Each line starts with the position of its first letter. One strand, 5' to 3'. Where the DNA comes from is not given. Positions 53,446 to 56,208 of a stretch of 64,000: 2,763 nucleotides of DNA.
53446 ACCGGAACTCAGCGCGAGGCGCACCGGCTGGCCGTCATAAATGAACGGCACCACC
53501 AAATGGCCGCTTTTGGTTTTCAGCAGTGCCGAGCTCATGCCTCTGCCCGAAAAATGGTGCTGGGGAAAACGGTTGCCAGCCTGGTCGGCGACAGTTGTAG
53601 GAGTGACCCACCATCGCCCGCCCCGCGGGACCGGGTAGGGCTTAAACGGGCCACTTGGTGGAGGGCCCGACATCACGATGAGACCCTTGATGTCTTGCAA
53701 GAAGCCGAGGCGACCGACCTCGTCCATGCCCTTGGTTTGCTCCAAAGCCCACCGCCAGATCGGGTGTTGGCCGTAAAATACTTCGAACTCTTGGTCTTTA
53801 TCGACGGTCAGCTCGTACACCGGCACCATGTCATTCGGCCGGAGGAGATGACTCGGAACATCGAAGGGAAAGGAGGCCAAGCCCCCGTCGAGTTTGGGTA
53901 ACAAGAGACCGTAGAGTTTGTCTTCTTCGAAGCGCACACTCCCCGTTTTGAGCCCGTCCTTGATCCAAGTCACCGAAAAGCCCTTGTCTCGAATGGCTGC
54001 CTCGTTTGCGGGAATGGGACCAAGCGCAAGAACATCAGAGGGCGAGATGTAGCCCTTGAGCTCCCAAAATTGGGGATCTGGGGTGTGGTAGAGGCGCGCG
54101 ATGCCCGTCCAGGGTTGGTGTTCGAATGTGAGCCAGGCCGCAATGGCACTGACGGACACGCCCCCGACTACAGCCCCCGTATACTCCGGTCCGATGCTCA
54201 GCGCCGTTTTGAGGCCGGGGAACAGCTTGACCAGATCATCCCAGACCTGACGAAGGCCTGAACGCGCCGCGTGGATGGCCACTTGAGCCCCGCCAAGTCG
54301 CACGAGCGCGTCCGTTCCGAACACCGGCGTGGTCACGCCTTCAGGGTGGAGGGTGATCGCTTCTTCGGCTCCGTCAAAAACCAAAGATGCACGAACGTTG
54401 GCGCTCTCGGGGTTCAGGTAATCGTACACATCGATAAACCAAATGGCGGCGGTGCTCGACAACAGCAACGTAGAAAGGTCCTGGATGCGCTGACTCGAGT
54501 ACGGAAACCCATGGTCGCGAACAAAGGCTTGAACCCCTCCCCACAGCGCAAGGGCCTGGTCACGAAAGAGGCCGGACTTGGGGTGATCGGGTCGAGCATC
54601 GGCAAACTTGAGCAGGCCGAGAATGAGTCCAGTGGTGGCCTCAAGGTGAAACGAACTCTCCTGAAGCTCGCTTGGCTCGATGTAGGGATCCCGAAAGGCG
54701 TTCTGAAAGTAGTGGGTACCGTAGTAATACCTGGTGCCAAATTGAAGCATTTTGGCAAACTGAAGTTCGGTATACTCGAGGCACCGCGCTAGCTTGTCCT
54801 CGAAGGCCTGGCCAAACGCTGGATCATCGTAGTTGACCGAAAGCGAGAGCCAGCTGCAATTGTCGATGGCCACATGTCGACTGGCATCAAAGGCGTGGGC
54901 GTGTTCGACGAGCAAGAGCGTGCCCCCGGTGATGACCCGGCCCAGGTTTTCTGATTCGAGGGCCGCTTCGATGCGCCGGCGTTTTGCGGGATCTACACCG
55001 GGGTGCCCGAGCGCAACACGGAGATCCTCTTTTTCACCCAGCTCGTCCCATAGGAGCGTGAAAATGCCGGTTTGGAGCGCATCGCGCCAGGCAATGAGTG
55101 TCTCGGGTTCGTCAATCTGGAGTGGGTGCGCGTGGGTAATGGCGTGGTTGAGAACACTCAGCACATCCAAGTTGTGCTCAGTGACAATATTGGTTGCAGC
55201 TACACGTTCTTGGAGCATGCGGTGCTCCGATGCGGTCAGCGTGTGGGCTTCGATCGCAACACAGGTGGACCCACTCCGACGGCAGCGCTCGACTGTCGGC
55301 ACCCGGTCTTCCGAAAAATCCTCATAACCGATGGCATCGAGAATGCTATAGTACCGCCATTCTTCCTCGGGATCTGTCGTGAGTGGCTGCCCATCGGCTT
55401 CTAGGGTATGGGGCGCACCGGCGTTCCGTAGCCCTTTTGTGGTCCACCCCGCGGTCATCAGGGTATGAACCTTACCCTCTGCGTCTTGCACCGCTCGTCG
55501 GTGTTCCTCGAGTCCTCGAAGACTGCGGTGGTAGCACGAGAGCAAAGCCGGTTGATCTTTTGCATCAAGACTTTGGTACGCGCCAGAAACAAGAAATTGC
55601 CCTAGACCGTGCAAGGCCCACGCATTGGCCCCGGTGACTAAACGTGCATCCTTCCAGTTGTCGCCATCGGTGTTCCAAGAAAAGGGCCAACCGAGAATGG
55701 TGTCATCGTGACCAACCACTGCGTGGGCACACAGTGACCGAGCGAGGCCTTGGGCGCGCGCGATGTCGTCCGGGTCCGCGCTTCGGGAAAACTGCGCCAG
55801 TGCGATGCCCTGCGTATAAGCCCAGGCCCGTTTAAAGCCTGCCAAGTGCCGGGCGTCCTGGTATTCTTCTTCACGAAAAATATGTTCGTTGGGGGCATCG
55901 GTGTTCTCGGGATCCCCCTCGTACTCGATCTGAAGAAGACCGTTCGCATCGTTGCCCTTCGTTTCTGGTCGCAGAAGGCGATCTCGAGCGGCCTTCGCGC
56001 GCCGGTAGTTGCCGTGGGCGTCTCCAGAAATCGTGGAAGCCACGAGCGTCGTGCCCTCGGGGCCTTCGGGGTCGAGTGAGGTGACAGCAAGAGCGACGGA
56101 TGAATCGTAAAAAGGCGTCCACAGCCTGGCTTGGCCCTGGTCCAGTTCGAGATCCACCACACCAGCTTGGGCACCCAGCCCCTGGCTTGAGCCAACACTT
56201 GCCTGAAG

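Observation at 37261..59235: Tandem pair of giant paralogous secreted proteins (about 3.2k and 3.6k aa) with shared N-terminal and central domains but different C-terminal peptidase-like modules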

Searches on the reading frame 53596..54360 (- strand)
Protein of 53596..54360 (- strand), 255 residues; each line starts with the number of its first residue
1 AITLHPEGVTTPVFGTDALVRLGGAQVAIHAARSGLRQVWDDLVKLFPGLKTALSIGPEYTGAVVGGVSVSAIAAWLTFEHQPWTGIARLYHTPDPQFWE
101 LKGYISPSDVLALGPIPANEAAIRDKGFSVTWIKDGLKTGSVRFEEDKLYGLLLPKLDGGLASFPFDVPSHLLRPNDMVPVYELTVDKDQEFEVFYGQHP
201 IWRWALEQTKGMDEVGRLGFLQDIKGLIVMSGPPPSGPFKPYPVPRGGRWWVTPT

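Call 58: find_homologous_proteins(query=A4, max_evalue=0.001)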
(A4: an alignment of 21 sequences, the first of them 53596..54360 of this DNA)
Query A4 (21 sequences): 8000 candidates shared short words with the query, none scored E <= 0.001.

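Call 62: predict_structure(alignment_id=A4)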
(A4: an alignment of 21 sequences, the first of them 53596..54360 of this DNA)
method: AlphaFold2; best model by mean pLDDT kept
length: 255 residues; sequences in the alignment: 21
mean_pLDDT: 68.6   pTM: 0.54
mean pLDDT of the five models: 68.6, 66.8, 66.1, 64.7, 64.4
residues with pLDDT >= 90: 64; 70-90: 67; 50-70: 45; < 50: 79
segments of 3 or more residues with pLDDT < 50: 1-24, 60-80, 160-171, 238-255
pLDDT, mean of each block of 10 residues (from residue 1): 39 41 52 65 65 53 43 45 76 91 93 84 92 81 94 74 41 70 91 82 91 94 82 50 41 39
secondary structure, 60 per line:
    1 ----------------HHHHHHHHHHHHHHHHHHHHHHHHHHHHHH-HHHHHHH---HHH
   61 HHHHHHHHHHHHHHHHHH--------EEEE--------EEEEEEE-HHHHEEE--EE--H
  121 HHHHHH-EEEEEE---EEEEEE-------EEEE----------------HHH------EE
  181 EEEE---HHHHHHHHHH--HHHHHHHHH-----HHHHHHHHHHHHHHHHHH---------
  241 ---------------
elements in order: H17-46 H48-54 H58-78 E87-90 E99-105 H107-110 E111-113 H120-126 E128-133 E137-142 E150-153 E179-184 H188-197 H200-208 H214-231

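Call 87: fold_search(model_id=the predicted structure, library=pdb)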
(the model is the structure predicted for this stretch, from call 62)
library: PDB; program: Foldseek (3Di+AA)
matches with E <= 10: 25; with E <= 0.001: 0
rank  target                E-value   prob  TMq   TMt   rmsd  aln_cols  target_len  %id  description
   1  8y7g_A                3.0e+00  0.03  0.17  0.09  17.4       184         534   16  Crystal structure of the Marinitoga sp. Csx1-Crn2 H495A mutant in complex with cyclic-tetraadenylate (cA4) (released 2024-07-17)
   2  8yf5_B                3.4e+00  0.03  0.10  0.07   7.9        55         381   14  Cryo EM structure of Komagataella phaffii Rat1-Rai1-Rtt103 complex (released 2024-09-25)
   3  6iot_D                3.8e+00  0.01  0.12  0.13  19.0       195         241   13  The ligand binding domain of Mlp24 with arginine (released 2019-03-20)
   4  8y7g_B                4.1e+00  0.02  0.14  0.08  16.5       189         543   16  Crystal structure of the Marinitoga sp. Csx1-Crn2 H495A mutant in complex with cyclic-tetraadenylate (cA4) (released 2024-07-17)
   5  8t4m_A                4.1e+00  0.01  0.10  0.07  22.1       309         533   11  Closed human HCN1 F186C S264C bound to cAMP, reconstituted in LMNG + SPL (released 2024-06-12)
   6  6ior_A                4.3e+00  0.01  0.12  0.13  18.9       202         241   14  The ligand binding domain of Mlp24 with asparagine (released 2019-03-20)
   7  5jh9_D                4.3e+00  0.01  0.12  0.08  18.2       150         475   19  Crystal structure of prApe1 (released 2016-06-29)
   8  3ne5_A                4.3e+00  0.01  0.10  0.03  21.0       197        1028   11  Crystal structure of the CusBA heavy-metal efflux complex from Escherichia coli (released 2011-03-02)
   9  8yf5_D                4.9e+00  0.02  0.10  0.07   6.6        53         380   13  Cryo EM structure of Komagataella phaffii Rat1-Rai1-Rtt103 complex (released 2024-09-25)
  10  5h5u_H                5.6e+00  0.01  0.10  0.14  12.5        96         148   14  Mechanistic insights into the alternative translation termination by ArfA and RF2 (released 2017-01-25)
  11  7vpe                  6.3e+00  0.00  0.09  0.03  19.2       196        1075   10  Falcilysin in complex with A1 (released 2022-10-19)
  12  8yfq_S                6.7e+00  0.03  0.08  0.06   8.1        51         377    6  Cryo EM structure of Komagataella phaffii RNAPII-Rat1-Rai1 pre-termination complex (released 2024-09-25)
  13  7pmw_A                6.7e+00  0.01  0.12  0.06  17.3       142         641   10  HsPepT1 bound to Ala-Phe in the outward facing occluded conformation (released 2021-10-20)
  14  4k0j_C                7.1e+00  0.01  0.11  0.04  23.3       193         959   13  X-ray crystal structure of a heavy metal efflux pump, crystal form I (released 2013-10-16)
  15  8yfr_S                7.6e+00  0.02  0.08  0.06   6.6        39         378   18  Cryo EM structure of Komagataella phaffii Rat1-Rai1 complex bound within the RNAPII cleft (released 2024-09-25)
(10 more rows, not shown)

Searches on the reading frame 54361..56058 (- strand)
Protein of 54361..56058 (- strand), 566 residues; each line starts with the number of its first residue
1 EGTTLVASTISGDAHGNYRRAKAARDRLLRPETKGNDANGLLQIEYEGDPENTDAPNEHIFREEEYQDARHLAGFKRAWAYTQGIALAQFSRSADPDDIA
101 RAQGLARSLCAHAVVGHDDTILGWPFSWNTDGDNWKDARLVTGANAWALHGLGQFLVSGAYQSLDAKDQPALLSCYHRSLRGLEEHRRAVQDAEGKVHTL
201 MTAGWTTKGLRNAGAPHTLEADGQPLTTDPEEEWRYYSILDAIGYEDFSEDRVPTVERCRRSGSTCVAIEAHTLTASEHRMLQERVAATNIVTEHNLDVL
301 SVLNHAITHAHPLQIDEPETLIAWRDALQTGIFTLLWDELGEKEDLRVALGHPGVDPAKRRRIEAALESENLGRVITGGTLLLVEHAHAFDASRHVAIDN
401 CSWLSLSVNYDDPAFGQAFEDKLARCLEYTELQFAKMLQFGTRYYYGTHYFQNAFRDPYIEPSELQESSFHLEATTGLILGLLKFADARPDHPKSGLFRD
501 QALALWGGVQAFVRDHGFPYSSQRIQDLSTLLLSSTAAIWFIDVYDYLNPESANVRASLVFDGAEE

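Call 21: find_related_loci(query=A1, collection=genome_contigs, flank=10000)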
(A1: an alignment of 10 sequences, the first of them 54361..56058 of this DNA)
Query A1 (566 aa) in genome_contigs; peptide patterns used: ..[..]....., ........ (x = any residue, [..] = any of these).
15 stretches matched a pattern, but none encodes a relative of the query by tblastn (E <= 1e-3).

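Call 22: search_solved_structures(query=A1, max_evalue=10, show_alignments=2)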
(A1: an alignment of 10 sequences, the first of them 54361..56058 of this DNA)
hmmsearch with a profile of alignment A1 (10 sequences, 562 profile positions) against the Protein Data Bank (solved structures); distinct sequences matched with E-value up to 10: 2.
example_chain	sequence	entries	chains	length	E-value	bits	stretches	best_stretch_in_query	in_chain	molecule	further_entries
8cpq_A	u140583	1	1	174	0.41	12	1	287-356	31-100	Protein disulfide-isomerase A6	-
3kzx_A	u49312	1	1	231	0.57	11.5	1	206-282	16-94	HAD-superfamily hydrolase, subfamily IA, variant 1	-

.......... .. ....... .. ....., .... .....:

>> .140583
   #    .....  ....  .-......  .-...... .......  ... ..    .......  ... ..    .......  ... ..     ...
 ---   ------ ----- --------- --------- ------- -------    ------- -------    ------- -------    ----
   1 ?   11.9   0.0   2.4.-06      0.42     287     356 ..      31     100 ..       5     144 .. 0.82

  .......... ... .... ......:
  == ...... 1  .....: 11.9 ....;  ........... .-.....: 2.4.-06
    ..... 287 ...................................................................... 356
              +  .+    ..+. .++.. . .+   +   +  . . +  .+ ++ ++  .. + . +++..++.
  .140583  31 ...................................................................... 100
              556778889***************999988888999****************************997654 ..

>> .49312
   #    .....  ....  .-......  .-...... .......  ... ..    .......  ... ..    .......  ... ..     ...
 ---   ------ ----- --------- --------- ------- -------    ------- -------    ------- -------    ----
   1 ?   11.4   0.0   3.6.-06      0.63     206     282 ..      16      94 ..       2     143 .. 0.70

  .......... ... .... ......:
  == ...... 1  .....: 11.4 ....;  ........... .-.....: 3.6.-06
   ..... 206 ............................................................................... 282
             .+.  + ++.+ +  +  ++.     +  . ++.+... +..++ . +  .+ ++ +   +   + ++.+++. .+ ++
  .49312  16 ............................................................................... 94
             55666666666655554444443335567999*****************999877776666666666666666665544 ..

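Call 35: predict_structure(alignment_id=A1)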
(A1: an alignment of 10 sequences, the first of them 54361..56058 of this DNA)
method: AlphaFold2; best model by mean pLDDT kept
length: 566 residues; sequences in the alignment: 10
mean_pLDDT: 86.7   pTM: 0.89
mean pLDDT of the five models: 86.7, 86.3, 85.0, 85.0, 84.5
residues with pLDDT >= 90: 363; 70-90: 132; 50-70: 48; < 50: 23
segments of 3 or more residues with pLDDT < 50: 1-9, 54-56, 560-566
pLDDT, mean of each block of 10 residues (from residue 1): 39 85 93 75 85 51 69 84 96 94 96 93 94 89 97 98 94 97 95 92 96 94 93 92 91 93 85 96 94 97 97 96 96 93 82 82 89 90 88 89 95 90 95 88 84 66 70 93 96 95 92 86 57 90 87 54 37
secondary structure, 60 per line:
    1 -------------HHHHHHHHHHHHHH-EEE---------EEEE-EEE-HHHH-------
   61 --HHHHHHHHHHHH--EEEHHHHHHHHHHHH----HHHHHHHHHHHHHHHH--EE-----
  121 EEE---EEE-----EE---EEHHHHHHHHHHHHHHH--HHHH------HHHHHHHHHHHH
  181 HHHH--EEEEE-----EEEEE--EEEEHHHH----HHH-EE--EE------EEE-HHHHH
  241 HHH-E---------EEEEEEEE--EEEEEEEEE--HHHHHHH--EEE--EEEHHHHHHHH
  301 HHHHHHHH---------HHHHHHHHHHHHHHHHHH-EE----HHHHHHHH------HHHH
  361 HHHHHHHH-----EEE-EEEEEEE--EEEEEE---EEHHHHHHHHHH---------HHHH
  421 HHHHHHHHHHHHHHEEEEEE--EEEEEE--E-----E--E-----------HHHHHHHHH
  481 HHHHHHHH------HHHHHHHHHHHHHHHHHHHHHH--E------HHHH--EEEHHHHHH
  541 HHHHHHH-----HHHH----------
elements in order: H14-27 E29-31 E41-44 E46-48 H50-53 H63-74 E77-79 H80-91 H96-111 E121-123 E127-129 H142-156 H159-162 H169-184 E187-191 E197-201 E204-207 H208-211 E232-234 H236-243 E255-262 E265-273 H276-282 E285-287 E290-292 H293-308 H318-335 H343-350 H357-368 E374-376 E378-384 E387-392 H398-407 H417-434 E435-440 E443-448 H472-488 H495-516 H526-529 E532-534 H535-547 H553-556

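Call 39: search_protein_representatives(alignment_id=A1)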
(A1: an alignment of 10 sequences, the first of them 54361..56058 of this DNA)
Query: 10 sequences, 562 profile positions. Proteins with E-value up to 0.001 (for the whole library): 254; up to 1e-10: 225; up to 1e-30: 202. The best 150 are listed.
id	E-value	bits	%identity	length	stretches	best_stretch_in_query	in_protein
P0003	1.2e-265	898.5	-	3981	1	3-561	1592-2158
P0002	9.2e-264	892.3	-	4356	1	2-560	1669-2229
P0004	5.9e-257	869.8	-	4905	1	3-561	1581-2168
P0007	4.6e-256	866.9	-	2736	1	2-561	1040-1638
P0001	8.5e-256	866.0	-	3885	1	4-560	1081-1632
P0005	7.1e-253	856.4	-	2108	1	3-558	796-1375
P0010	2.4e-246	834.8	-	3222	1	7-561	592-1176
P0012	2.4e-244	828.2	-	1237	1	6-555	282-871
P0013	1.0e-241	819.6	-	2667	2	29-559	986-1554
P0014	4.3e-236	801.0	-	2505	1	3-555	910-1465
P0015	5.2e-234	794.1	-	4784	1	7-561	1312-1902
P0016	1.8e-232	789.0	-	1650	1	5-555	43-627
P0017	2.9e-232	788.3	-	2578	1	4-556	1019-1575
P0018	4.4e-232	787.7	-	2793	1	2-551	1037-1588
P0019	4.6e-232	787.7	-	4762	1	4-560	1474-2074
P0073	7.5e-205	697.8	-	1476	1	8-553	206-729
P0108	1.1e-174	598.3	-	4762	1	4-560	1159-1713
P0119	2.3e-166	570.8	-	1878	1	10-553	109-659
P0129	3.8e-157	540.3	-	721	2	63-342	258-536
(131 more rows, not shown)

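Call 47: find_related_loci(query=A1, collection=metagenome_contigs, flank=10000)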
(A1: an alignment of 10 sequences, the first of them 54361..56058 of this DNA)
Query A1 (566 aa) in metagenome_contigs; peptide patterns used: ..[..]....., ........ (x = any residue, [..] = any of these).
33 stretches matched a pattern, but none encodes a relative of the query by tblastn (E <= 1e-3).

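Call 61: search_protein_families(library=pfam, alignment_id=A5, max_evalue=0.001)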
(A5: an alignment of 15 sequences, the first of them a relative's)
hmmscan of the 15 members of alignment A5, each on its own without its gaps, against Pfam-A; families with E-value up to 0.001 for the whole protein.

A. member 1, P0013 (2667 aa): 0 families

B. families by the number of members that match (of 15 scanned): 8 families
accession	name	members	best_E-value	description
PF13650.11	Asp_protease_2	2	7.3e-16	Aspartyl protease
PF09136.16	Glucodextran_B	1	1.5e-25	Glucodextranase, domain B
PF00636.31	Ribonuclease_3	1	8.7e-11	Ribonuclease III domain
PF13975.11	gag-asp_proteas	1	1.6e-10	gag-polyprotein putative aspartyl protease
PF14622.11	Ribonucleas_3_3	1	3.6e-10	Ribonuclease-III-like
PF00035.32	dsrm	1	6.5e-05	Double-stranded RNA binding motif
PF00077.25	RVP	1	0.0001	Retroviral aspartyl protease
PF13088.12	BNR_2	1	0.0002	BNR repeat-like domain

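Call 76: find_homologous_proteins(query=A1, max_evalue=1e-20)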
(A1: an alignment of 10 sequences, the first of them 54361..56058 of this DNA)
Query A1 (10 sequences) (566 aa, profile of the alignment): 12 proteins with E <= 1e-20 among 8000 candidates.
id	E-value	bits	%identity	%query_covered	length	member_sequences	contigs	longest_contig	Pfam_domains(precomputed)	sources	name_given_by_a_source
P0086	4.1e-195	667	51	85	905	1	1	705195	-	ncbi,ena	-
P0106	6.9e-177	607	45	84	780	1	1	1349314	-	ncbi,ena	-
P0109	5.7e-174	598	46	87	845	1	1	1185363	-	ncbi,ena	-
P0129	1.2e-156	540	44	87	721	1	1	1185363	-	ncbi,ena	-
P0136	6.3e-151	522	47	62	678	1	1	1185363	-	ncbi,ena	-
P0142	2.9e-147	509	43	84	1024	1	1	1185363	-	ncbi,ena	-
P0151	8.2e-122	425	40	88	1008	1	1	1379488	-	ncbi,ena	-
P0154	5.1e-108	380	37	88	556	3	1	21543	-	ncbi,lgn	-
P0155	1.4e-103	365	35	85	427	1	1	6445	-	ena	-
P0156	2.4e-90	322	32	89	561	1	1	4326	-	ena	-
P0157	2.8e-76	275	31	90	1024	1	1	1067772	-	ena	-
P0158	3.9e-58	215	60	27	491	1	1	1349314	-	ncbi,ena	-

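Call 77: find_encoding_contigs(protein=P0154, flank=8000, max_places=3)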
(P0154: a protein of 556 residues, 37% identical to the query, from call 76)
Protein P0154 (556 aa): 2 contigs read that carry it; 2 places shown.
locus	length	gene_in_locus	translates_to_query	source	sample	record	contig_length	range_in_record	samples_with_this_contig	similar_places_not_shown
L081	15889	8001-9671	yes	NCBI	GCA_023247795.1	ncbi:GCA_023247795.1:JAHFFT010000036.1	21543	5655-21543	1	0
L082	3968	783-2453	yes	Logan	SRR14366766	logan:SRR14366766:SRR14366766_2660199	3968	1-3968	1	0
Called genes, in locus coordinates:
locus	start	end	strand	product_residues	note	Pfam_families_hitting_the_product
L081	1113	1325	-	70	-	-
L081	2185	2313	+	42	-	-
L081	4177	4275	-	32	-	-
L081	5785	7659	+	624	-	PF21305:type_II_gspD_N0 (weak), PF07660:STN (weak), PF03958:Secretin_N, PF00263:Secretin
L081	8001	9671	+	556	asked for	-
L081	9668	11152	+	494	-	PF02321:OEP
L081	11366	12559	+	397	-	PF25919:BSH_CusB (faint), PF25997:BSH_YhbJ (faint), PF25973:BSH_CzcB, PF25954:Beta-barrel_RND_2, PF25967:RND-MFP_C, PF25989:YknX_C (weak)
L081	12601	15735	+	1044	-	PF00873:ACR_tran, PF03176:MMPL (faint)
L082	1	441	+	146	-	?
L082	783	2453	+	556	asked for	-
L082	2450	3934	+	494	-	PF02321:OEP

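Call 78: find_encoding_contigs(protein=P0157, flank=8000, max_places=2)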
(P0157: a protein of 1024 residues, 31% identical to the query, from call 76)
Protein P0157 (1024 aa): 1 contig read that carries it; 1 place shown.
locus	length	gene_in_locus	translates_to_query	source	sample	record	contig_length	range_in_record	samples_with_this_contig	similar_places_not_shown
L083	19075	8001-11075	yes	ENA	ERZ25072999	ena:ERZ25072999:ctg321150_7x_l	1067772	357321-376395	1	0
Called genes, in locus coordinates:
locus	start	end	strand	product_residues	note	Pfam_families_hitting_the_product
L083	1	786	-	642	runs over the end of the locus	PF00133:tRNA-synt_1 (faint), PF09334:tRNA-synt_1g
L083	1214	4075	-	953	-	PF18911:PKD_4, PF13385:Laminin_G_3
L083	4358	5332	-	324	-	-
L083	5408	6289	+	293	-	PF00126:HTH_1, PF03466:LysR_substrate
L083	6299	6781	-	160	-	PF00571:CBS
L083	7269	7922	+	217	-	-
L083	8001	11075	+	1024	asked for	-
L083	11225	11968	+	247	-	-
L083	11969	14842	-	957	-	PF00069:Pkinase, PF07714:PK_Tyr_Ser-Thr, PF17874:TPR_MalT (faint), PF13181:TPR_8 (faint), PF13428:TPR_14 (faint), PF00515:TPR_1 (faint), PF07719:TPR_2 (faint), PF13424:TPR_12, +2 more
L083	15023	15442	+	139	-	PF01152:Bac_globin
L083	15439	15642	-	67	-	-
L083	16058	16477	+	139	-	-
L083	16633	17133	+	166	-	-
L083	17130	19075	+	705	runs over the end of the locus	PF00239:Resolvase, PF07508:Recombinase, PF13408:Zn_ribbon_recom (weak)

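Call 79: find_encoding_contigs(protein=P0129, flank=10000, max_places=2)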
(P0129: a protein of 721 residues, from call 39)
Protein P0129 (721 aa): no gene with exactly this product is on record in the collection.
